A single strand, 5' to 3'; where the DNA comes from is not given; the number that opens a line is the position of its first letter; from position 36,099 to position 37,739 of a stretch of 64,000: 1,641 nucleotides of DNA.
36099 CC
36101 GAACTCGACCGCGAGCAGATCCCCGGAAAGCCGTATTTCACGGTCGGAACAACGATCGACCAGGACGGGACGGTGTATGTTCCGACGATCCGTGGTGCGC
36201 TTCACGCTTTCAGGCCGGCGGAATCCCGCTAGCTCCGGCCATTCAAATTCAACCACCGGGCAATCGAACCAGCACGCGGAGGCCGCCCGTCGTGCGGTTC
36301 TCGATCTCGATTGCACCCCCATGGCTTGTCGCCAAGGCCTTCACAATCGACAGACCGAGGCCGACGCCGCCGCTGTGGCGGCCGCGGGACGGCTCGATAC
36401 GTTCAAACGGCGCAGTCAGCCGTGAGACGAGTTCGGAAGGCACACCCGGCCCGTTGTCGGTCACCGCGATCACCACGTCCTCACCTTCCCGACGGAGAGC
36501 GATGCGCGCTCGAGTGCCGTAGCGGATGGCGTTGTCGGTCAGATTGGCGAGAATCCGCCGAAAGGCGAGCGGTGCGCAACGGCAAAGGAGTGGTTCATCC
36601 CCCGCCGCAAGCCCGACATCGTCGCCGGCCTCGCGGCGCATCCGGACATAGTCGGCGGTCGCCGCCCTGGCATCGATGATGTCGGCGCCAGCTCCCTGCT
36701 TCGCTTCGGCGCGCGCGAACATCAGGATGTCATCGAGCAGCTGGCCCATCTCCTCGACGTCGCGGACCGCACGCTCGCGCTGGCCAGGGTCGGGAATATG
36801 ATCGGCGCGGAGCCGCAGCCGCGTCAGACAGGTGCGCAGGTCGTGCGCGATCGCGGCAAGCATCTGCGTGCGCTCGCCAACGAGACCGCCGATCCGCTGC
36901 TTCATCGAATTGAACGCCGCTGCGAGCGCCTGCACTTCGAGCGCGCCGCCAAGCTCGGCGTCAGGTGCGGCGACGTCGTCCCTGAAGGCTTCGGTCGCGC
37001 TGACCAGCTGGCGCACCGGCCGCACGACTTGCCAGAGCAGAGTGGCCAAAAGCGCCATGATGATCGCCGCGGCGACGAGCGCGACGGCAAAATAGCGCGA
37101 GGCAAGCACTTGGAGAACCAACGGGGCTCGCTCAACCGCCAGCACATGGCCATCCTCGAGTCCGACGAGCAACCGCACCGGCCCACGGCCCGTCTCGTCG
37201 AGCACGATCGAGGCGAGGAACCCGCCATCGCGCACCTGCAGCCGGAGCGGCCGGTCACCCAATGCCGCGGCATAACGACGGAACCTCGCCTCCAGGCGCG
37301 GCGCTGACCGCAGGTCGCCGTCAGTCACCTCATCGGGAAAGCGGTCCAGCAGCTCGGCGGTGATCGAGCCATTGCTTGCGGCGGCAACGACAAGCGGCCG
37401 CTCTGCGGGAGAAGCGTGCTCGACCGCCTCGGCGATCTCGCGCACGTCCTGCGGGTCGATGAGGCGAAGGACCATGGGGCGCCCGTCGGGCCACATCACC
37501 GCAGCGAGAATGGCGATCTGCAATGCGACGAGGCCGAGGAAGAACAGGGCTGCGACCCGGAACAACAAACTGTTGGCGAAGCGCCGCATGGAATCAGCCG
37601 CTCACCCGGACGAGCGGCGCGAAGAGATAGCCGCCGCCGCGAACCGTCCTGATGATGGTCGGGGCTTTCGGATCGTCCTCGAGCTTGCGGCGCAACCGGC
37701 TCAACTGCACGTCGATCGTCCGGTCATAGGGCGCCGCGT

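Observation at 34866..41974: Phased (C)GTTAC direct repeats in front of three exported-protein genes around an OmpR-type two-component system: candidate undescribed envelope/cation regulon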

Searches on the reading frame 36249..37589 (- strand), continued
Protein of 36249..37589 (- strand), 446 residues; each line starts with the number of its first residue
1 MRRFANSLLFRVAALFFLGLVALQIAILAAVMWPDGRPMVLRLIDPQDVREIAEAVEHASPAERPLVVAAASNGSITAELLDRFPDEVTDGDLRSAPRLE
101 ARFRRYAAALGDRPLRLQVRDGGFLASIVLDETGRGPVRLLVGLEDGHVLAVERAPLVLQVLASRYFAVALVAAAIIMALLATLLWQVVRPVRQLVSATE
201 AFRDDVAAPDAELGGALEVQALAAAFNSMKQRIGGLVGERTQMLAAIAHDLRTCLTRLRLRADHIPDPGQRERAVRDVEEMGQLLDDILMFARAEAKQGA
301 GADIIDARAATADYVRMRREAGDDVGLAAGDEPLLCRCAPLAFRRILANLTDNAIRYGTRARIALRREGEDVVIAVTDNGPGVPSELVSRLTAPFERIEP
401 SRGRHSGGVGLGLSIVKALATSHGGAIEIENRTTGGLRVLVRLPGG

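Call 65: find_encoding_contigs(protein=P0100, flank=10000, max_places=1)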
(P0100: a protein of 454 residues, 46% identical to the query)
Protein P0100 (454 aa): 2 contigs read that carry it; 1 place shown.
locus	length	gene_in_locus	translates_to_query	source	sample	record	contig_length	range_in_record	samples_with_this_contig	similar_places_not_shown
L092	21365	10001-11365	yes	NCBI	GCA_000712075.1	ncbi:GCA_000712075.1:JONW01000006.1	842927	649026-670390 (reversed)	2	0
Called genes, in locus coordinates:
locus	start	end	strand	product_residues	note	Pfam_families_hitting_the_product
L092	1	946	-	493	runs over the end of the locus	PF00884:Sulfatase, PF16347:SGSH_C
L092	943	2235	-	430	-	PF06863:DUF1254, PF06742:DUF1214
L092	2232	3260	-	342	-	PF00144:Beta-lactamase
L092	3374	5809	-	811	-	PF07715:Plug, PF00593:TonB_dep_Rec_b-barrel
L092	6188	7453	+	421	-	PF00440:TetR_N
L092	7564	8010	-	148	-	PF00404:Dockerin_1 (faint), PF10591:SPARC_Ca_bdg (faint), PF13499:EF-hand_7 (faint), PF00036:EF-hand_1 (faint), PF13202:EF-hand_5 (faint), PF13405:EF-hand_6 (faint)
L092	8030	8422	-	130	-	-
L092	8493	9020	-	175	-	PF11776:RcnB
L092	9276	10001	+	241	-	PF00072:Response_reg, PF00486:Trans_reg_C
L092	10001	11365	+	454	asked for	PF00672:HAMP (weak), PF00512:HisKA (weak), PF02518:HATPase_c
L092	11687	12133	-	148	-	PF01047:MarR (faint), PF13404:HTH_AsnC-type, PF13412:HTH_24, PF01037:AsnC_trans_reg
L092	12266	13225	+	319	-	PF00892:EamA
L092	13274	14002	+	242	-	PF01073:3Beta_HSD (weak), PF01370:Epimerase, PF04321:RmlD_sub_bind (weak), PF05368:NmrA, PF16363:GDP_Man_Dehyd (weak), PF13460:NAD_binding_10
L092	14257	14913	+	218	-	PF02798:GST_N, PF13417:GST_N_3, PF13409:GST_N_2, PF00043:GST_C (weak)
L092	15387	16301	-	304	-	PF00126:HTH_1, PF03466:LysR_substrate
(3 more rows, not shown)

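Call 101: find_encoding_contigs(protein=P0028, flank=8000, max_places=1)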
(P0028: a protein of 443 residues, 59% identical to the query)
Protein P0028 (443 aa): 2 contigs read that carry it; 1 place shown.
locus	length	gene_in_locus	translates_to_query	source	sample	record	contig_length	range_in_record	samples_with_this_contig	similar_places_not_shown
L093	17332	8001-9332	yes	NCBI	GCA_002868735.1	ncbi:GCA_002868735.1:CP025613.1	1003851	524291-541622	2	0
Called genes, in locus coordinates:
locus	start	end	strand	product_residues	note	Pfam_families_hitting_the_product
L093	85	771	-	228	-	PF20582:UPF0758_N (weak), PF04002:RadC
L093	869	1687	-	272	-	PF00557:Peptidase_M24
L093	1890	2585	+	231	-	PF03942:DTW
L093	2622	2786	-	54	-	-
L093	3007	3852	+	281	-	-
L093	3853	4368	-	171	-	PF13302:Acetyltransf_3, PF13420:Acetyltransf_4, PF00583:Acetyltransf_1, PF13673:Acetyltransf_10 (faint), PF13508:Acetyltransf_7, PF08445:FR47 (weak)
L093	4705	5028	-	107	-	-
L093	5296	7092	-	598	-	PF00657:Lipase_GDSL, PF03797:Autotransporter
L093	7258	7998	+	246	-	PF00072:Response_reg, PF00486:Trans_reg_C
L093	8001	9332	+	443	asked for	PF00672:HAMP (weak), PF00512:HisKA, PF02518:HATPase_c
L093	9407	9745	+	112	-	PF12840:HTH_20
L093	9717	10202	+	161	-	PF08327:AHSA1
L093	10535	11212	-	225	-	PF00440:TetR_N, PF21351:TetR_C_41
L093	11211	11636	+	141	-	PF00903:Glyoxalase, PF12681:Glyoxalase_2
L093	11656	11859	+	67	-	-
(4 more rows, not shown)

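Call 102: find_encoding_contigs(protein=P0034, flank=8000, max_places=1)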
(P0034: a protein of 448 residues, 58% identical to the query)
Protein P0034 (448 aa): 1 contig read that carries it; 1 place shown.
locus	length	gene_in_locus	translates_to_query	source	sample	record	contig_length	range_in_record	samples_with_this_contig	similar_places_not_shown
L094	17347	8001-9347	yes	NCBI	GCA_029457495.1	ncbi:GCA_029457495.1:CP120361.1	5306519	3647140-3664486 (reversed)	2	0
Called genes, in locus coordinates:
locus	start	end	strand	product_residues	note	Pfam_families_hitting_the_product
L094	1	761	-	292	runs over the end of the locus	PF09339:HTH_IclR, PF01047:MarR (faint), PF01978:TrmB (weak), PF12802:MarR_2, PF01614:IclR_C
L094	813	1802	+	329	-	PF01557:FAA_hydrolase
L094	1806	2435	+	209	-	PF01613:Flavin_Reduct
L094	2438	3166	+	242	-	-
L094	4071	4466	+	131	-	PF06347:SH3_4 (weak), PF08239:SH3_3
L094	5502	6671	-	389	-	PF00144:Beta-lactamase, PF13354:Beta-lactamase2 (faint)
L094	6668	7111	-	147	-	PF00404:Dockerin_1 (faint), PF00036:EF-hand_1 (faint), PF13833:EF-hand_8 (faint), PF13202:EF-hand_5 (faint), PF13405:EF-hand_6 (faint), PF13499:EF-hand_7 (weak)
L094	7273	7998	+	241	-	PF00072:Response_reg, PF00486:Trans_reg_C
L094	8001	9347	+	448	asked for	PF00672:HAMP, PF00512:HisKA (weak), PF02518:HATPase_c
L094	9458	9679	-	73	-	PF13561:adh_short_C2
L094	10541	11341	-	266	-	PF08100:Dimerisation, PF00891:Methyltransf_2, PF08242:Methyltransf_12 (weak), PF13649:Methyltransf_25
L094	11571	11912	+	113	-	PF12840:HTH_20, PF01022:HTH_5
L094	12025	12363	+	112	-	PF08327:AHSA1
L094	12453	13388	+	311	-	PF04828:GFA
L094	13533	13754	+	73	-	PF01042:Ribonuc_L-PSP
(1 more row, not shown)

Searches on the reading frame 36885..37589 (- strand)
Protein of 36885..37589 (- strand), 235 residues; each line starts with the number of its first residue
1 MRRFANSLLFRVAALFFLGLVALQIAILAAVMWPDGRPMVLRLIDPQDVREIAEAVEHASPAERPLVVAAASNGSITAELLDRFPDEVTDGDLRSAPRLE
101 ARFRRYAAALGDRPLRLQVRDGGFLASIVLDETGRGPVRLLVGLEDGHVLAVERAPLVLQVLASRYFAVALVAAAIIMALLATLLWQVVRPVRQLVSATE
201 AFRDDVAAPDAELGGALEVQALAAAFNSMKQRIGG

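Call 89: predict_structure(alignment_id=A6)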
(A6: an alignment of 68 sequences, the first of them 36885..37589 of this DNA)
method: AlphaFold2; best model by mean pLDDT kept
length: 235 residues; sequences in the alignment: 68
mean_pLDDT: 72.1   pTM: 0.46
mean pLDDT of the five models: 72.1, 70.6, 70.6, 68.6, 62.8
residues with pLDDT >= 90: 0; 70-90: 152; 50-70: 61; < 50: 22
segments of 3 or more residues with pLDDT < 50: 36-41, 122-134
pLDDT, mean of each block of 10 residues (from residue 1): 62 77 74 51 68 84 82 74 65 62 67 72 45 55 83 65 69 81 81 84 85 80 87 82
secondary structure, 60 per line:
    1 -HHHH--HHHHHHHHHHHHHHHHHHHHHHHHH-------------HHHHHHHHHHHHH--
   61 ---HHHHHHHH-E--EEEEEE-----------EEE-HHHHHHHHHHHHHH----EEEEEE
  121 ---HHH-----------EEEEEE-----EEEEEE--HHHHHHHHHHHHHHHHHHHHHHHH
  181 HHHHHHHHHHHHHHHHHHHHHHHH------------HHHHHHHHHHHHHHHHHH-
elements in order: H2-5 H8-32 H46-58 H64-71 E76-81 E93-95 H97-110 E115-120 E138-143 E149-154 H157-204 H217-234

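Call 91: fold_search(model_id=the predicted structure, library=pdb)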
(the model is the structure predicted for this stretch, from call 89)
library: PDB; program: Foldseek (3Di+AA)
matches with E <= 10: 601; with E <= 0.001: 1
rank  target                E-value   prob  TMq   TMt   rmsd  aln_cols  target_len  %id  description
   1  9a5d_A                2.6e-04  1.00  0.34  0.18   9.5       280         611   12  Integrative model of WALK-YYCH by crosslinking MS and deep learning (released 2024-09-18)
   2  8cgm_A                5.9e-02  0.21  0.12  0.14  12.8       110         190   14  Structure of the lipoprotein transporter LolA from Porphyromonas gingivalis (released 2023-06-21)
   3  5u4z_A                1.7e-01  0.16  0.16  0.19  11.8       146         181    7  Crystal structure of citrus MAF1 in space group P 31 2 1 (released 2017-07-19)
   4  4zr7_D                1.9e-01  0.63  0.24  0.43   7.5       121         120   11  The structure of a domain of a functionally unknown protein from Bacillus subtilis subsp. subtilis str. 168 (released 2015-05-27)
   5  2q78_A                2.2e-01  0.09  0.11  0.16  13.0       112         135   14  Crystal structure of a thioesterase-like protein (tm0581) from thermotoga maritima msb8 at 2.20 A resolution (released 2007-06-19)
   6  5szv_A                2.2e-01  0.09  0.11  0.15  12.8       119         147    8  Novel Structural Insights into GDP-Mediated Regulation of Acyl-CoA Thioesterases (released 2016-09-14)
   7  5u4z_B                2.3e-01  0.16  0.16  0.20  11.8       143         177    8  Crystal structure of citrus MAF1 in space group P 31 2 1 (released 2017-07-19)
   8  5u50_B                2.3e-01  0.13  0.14  0.18  12.9       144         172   10  Crystal structure of citrus MAF1 in space group C 2 2 21 (released 2017-07-19)
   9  5sy5_B                2.3e-01  0.11  0.17  0.15  15.9       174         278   13  Crystal Structure of the Heterodimeric NPAS1-ARNT Complex (released 2016-11-09)
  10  9v9n_A                2.3e-01  0.10  0.14  0.06  25.0       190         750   14  Cryo-EM structure of KICSTOR CCC complex (state 5) (released 2025-11-12)
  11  4gcz_A                3.2e-01  0.12  0.18  0.14  11.8       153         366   13  Structure of a blue-light photoreceptor (released 2013-06-19)
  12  7pkn_N                3.6e-01  0.10  0.16  0.13  16.5       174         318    9  Structure of the human CCAN deltaCT complex (released 2022-04-27)
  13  5t02_E                4.0e-01  0.06  0.11  0.15  13.0       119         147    8  Structural characterisation of mutant Asp39Ala of thioesterase (NmACH) from Neisseria meningitidis (released 2016-09-07)
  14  2w27_A                4.3e-01  0.38  0.25  0.16   9.3       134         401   13  CRYSTAL STRUCTURE OF THE BACILLUS SUBTILIS YKUI PROTEIN, WITH AN EAL DOMAIN, IN COMPLEX WITH SUBSTRATE C-DI-GMP AND CA (released 2009-02-24)
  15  9van_A                5.2e-01  0.08  0.17  0.05  23.9       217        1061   14  Cryo-EM structure of human full length KICSTOR complex (state 2) (released 2025-11-12)
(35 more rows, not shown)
